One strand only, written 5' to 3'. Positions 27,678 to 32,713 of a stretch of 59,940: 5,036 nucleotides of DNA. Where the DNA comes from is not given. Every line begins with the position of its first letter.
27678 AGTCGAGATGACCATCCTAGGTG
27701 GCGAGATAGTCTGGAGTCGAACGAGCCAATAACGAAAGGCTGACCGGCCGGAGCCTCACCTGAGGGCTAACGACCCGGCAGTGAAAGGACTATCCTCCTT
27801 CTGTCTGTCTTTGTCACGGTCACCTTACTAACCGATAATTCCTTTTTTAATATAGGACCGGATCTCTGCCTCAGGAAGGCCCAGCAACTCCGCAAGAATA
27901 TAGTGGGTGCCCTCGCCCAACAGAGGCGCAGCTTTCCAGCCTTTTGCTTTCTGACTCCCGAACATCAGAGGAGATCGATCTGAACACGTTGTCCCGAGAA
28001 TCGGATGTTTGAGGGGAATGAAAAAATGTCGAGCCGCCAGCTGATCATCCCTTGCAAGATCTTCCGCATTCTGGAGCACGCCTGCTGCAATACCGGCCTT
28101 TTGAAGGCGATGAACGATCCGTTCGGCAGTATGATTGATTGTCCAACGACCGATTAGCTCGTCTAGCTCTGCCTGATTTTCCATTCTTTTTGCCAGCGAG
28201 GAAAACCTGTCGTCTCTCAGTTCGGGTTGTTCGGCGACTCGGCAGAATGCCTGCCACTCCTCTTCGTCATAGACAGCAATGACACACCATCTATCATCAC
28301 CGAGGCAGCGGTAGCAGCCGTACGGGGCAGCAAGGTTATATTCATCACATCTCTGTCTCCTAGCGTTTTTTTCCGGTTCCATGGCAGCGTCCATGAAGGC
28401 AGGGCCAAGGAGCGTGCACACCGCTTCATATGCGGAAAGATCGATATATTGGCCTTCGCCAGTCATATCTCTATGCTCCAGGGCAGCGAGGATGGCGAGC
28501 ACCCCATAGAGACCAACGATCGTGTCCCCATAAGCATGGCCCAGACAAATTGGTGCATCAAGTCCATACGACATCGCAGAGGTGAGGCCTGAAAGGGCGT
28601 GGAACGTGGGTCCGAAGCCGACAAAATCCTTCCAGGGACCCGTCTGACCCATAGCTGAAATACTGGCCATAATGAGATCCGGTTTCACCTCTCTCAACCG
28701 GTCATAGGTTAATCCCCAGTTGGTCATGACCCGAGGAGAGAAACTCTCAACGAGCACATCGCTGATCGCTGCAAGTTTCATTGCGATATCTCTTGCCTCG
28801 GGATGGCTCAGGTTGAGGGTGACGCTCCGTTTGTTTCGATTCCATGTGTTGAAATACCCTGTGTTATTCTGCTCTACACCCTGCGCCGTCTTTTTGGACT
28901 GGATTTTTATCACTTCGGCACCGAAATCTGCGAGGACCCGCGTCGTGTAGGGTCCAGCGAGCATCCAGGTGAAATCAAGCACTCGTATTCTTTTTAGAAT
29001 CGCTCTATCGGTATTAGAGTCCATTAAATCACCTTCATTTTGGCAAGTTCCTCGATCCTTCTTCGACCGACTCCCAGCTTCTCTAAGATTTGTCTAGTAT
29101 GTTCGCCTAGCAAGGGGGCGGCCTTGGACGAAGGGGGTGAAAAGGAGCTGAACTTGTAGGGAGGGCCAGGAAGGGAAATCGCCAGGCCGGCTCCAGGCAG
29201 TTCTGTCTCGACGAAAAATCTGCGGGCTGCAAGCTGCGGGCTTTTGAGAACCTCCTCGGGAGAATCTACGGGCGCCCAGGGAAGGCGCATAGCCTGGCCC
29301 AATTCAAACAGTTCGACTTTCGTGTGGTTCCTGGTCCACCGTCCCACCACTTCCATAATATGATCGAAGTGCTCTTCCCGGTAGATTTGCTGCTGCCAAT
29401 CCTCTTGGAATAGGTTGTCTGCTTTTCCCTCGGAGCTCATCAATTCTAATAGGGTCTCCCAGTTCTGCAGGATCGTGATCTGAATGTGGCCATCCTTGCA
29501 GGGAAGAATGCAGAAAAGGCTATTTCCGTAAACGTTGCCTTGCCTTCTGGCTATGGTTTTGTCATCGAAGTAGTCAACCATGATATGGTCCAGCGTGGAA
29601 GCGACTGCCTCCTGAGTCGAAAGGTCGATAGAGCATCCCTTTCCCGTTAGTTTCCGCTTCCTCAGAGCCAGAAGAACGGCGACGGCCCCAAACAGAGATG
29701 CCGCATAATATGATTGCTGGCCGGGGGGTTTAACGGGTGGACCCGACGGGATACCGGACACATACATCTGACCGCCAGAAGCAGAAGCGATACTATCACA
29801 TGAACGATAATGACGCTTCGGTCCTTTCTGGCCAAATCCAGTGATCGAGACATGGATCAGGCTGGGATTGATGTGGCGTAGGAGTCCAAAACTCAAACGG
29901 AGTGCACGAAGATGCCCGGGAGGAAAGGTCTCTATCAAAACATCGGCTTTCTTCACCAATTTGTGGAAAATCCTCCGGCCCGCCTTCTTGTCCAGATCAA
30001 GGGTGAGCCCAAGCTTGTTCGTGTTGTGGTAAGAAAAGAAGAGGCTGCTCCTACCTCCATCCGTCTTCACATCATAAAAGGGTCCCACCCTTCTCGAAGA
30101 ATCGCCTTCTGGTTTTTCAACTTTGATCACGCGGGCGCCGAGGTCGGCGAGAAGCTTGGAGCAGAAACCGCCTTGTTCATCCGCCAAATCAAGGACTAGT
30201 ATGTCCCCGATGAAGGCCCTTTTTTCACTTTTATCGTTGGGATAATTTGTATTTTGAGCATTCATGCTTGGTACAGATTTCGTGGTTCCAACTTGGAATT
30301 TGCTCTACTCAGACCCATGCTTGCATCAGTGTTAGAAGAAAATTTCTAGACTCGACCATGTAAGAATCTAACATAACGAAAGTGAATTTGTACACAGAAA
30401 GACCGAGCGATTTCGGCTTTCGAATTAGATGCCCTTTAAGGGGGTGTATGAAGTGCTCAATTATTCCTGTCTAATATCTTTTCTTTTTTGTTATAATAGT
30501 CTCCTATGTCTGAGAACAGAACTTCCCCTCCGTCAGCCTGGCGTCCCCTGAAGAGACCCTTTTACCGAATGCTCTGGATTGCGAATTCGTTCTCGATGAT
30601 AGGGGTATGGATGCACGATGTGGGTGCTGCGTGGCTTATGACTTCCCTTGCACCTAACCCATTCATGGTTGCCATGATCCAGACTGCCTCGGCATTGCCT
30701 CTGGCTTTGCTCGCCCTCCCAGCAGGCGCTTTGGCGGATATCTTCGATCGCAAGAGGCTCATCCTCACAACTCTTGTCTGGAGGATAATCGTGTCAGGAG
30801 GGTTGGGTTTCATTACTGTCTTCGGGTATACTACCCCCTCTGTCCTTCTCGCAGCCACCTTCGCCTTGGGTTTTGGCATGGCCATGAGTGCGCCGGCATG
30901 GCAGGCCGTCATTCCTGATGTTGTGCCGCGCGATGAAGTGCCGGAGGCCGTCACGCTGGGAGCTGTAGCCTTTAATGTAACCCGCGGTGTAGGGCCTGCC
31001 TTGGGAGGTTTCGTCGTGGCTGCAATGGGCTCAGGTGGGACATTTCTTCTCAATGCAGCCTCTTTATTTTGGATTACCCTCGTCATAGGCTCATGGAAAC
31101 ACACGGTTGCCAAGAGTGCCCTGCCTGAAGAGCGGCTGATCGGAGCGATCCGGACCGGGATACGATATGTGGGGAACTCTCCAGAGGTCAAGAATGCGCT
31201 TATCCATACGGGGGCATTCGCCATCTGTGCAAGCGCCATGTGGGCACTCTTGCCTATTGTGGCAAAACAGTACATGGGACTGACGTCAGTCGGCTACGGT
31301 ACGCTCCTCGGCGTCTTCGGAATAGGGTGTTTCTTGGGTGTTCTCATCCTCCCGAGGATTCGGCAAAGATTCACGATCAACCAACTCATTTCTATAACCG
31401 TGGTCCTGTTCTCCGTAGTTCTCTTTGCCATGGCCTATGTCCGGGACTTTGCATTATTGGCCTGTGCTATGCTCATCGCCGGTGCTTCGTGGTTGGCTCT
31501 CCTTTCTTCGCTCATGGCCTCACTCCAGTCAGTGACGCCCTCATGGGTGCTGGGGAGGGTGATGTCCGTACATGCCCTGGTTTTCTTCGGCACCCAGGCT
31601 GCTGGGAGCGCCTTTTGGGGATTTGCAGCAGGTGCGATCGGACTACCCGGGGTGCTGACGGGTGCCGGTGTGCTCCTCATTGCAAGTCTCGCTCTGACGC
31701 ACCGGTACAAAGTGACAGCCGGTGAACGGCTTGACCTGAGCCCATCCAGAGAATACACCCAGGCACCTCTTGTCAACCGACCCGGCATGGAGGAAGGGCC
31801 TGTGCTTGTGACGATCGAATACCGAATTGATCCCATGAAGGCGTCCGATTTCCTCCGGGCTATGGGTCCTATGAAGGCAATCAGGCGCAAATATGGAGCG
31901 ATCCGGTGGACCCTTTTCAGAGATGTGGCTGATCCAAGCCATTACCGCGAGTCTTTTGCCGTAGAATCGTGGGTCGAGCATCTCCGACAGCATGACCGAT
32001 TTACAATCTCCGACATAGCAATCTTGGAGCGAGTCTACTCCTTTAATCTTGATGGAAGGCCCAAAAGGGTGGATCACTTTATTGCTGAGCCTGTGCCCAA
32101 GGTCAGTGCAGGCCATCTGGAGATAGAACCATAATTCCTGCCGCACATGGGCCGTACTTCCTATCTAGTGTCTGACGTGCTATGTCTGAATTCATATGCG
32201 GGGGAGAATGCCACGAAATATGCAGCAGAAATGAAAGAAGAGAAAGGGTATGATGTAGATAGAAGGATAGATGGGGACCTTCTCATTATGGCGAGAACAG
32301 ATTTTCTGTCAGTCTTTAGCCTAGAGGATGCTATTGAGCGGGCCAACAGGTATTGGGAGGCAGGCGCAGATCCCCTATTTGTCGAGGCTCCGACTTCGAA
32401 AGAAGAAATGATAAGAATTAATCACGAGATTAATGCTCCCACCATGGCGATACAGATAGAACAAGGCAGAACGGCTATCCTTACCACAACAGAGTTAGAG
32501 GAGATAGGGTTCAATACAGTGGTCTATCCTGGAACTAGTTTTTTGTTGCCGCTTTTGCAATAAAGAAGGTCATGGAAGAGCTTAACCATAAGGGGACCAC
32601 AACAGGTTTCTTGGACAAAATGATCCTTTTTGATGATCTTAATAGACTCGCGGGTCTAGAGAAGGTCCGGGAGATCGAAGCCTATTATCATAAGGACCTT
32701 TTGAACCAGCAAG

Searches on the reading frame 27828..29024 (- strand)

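Call 4: search_protein_families(library=pfam, proteins=[window:27828-29024:-])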
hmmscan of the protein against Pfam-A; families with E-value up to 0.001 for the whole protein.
window:27828-29024:- (398 aa): 1 family
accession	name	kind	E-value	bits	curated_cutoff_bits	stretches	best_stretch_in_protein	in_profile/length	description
PF02515.22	CoA_transf_3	-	4.6e-101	339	23.3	1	10-372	1-365/366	CoA-transferase family III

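Call 19: search_protein_families(library=ncbifam, proteins=[window:27828-29024:-], max_evalue=0.00001)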
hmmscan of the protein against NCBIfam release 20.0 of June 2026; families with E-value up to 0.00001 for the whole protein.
window:27828-29024:- (398 aa): 7 families
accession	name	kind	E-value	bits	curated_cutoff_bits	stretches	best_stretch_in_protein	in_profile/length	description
NF003809.0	PRK05398.1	subfamily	5e-58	196.6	442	2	9-205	4-207/416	formyl-CoA transferase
TIGR03253.1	oxalate_frc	equivalog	2.9e-57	194.3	504.2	2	9-205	3-206/416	formyl-CoA transferase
NF052585.1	SucGlutTfsCaiB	equivalog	4.2e-55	186.9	750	1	5-380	3-388/394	succinate--glutarate CoA-transferase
NF041294.1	Scnl_mescCoAtase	equivalog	2.9e-54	184.7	700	1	10-376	4-379/381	succinyl-CoA:mesaconate CoA-transferase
NF008511.0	PRK11430.1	equivalog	1.3e-43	149.5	522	1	8-336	8-339/381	CoA:oxalate CoA-transferase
NF002914.1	PRK03525.1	equivalog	2.7e-34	118.8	413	1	10-397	10-397/400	L-carnitine CoA-transferase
TIGR04253.1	mesacon_CoA_iso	equivalog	1.3e-21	77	725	1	9-396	2-399/403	2-methylfumaryl-CoA isomerase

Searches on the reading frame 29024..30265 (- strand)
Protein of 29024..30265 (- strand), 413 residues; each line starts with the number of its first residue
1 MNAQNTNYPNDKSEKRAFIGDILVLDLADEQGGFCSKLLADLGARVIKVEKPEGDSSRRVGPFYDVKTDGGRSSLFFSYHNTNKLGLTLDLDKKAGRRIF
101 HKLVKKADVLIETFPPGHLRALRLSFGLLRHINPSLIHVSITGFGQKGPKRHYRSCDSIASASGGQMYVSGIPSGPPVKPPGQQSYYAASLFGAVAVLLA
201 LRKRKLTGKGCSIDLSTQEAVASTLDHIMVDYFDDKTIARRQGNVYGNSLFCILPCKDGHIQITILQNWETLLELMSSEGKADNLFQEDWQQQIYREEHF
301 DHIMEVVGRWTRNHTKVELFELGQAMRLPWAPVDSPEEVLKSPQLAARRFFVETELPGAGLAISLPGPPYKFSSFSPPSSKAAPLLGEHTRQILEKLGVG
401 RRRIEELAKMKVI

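Call 4: search_protein_families(library=pfam, proteins=[window:29024-30265:-])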
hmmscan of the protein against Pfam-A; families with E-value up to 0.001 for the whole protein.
window:29024-30265:- (413 aa): 1 family
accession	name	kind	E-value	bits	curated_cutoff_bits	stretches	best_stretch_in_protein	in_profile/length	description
PF02515.22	CoA_transf_3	-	3e-85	287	23.3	1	21-390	3-366/366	CoA-transferase family III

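Call 19: search_protein_families(library=ncbifam, proteins=[window:29024-30265:-], max_evalue=0.00001)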
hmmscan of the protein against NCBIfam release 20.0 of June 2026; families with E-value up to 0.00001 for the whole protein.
window:29024-30265:- (413 aa): 7 families
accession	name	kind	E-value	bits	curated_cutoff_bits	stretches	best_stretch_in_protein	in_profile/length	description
NF003809.0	PRK05398.1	subfamily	9.6e-60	202.3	442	2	22-222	8-205/416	formyl-CoA transferase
NF041294.1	Scnl_mescCoAtase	equivalog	3.6e-55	187.7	700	1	20-395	5-381/381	succinyl-CoA:mesaconate CoA-transferase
TIGR03253.1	oxalate_frc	equivalog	4.9e-55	186.9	504.2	1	22-413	7-416/416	formyl-CoA transferase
NF052585.1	SucGlutTfsCaiB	equivalog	1.3e-49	168.9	750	1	19-398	8-389/394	succinate--glutarate CoA-transferase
NF008511.0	PRK11430.1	equivalog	1.5e-44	152.7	522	1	19-395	10-377/381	CoA:oxalate CoA-transferase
NF002914.1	PRK03525.1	equivalog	1.2e-26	93.6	413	1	32-410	24-394/400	L-carnitine CoA-transferase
TIGR04253.1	mesacon_CoA_iso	equivalog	2.4e-13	49.8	725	1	38-407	23-394/403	2-methylfumaryl-CoA isomerase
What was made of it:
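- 27828..30265 (-): Two adjacent family III CoA-transferase genes (27828-29024 and 29024-30265). They lie on the edge of the island and their membership in the pathway is uncertain. No NCBIfam equivalog reached (call 19).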

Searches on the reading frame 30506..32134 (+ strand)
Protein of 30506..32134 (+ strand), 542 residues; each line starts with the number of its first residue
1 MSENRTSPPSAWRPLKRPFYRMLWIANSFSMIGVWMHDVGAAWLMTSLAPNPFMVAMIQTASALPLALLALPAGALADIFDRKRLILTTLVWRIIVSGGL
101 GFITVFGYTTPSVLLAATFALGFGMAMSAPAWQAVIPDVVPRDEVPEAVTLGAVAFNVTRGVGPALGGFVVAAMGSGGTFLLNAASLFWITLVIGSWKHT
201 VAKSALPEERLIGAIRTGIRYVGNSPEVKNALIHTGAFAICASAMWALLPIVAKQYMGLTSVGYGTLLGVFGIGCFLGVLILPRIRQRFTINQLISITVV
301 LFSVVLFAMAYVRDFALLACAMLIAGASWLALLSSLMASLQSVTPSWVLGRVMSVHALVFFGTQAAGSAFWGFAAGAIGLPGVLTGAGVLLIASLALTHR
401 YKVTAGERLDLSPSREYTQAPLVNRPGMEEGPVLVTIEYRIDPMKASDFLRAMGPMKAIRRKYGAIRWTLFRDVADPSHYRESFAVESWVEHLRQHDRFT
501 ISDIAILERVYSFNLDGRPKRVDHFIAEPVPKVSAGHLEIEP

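Call 4: search_protein_families(library=pfam, proteins=[window:30506-32134:+])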
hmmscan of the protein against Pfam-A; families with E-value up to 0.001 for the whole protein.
window:30506-32134:+ (542 aa): 2 families
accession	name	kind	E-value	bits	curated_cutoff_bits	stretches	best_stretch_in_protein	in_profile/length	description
PF05977.19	MFS_3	-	1.7e-160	535.4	27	1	10-527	2-519/524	Transmembrane secretion effector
PF07690.21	MFS_1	-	6.5e-31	107.9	33.4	1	23-367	1-346/347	Major Facilitator Superfamily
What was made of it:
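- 30506..32134 (+): MFS_3 transporter. Found next to the cluster in this genome only. PF05977 535 bits (call 4).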

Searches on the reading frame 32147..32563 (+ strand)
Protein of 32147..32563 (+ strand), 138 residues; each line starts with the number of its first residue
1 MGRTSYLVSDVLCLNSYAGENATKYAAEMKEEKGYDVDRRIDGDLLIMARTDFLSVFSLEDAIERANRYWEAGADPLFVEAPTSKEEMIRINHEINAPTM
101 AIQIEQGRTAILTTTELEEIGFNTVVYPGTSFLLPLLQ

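Call 4: search_protein_families(library=pfam, proteins=[window:32147-32563:+])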
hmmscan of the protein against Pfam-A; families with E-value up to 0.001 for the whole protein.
window:32147-32563:+ (138 aa): 1 family
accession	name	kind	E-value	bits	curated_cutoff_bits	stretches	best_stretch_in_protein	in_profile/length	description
PF13714.12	PEP_mutase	-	6.2e-14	52.6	31.5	1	42-130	136-223/240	Phosphoenolpyruvate phosphomutase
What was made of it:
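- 32147..32563 (+): Fragment of a methylisocitrate-lyase / PEP-mutase family gene (pseudogene remnant). Matches only profile positions 136-223 of 240 (call 4).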

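Call 19: search_protein_families(library=ncbifam, proteins=[window:32147-32563:+], max_evalue=0.00001)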
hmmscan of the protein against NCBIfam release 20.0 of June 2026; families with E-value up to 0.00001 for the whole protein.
window:32147-32563:+ (138 aa): 4 families
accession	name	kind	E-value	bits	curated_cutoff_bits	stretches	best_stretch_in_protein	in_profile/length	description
TIGR02317.1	prpB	equivalog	1.9e-24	86.4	354.4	1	36-132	137-233/285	methylisocitrate lyase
TIGR02319.1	CPEP_Pphonmut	equivalog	5e-23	81.8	420.05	1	28-132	133-237/294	carboxyvinyl-carboxyphosphonate phosphorylmutase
NF008455.0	PRK11320.1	equivalog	1.5e-20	73.6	353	1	28-132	136-240/295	methylisocitrate lyase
TIGR02320.1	PEP_mutase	equivalog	5.9e-10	38.6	319.55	1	36-127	143-238/284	phosphoenolpyruvate mutase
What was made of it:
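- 32147..32563 (+): TIGR02317 86 bits against a cut-off of 354 (call 19).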
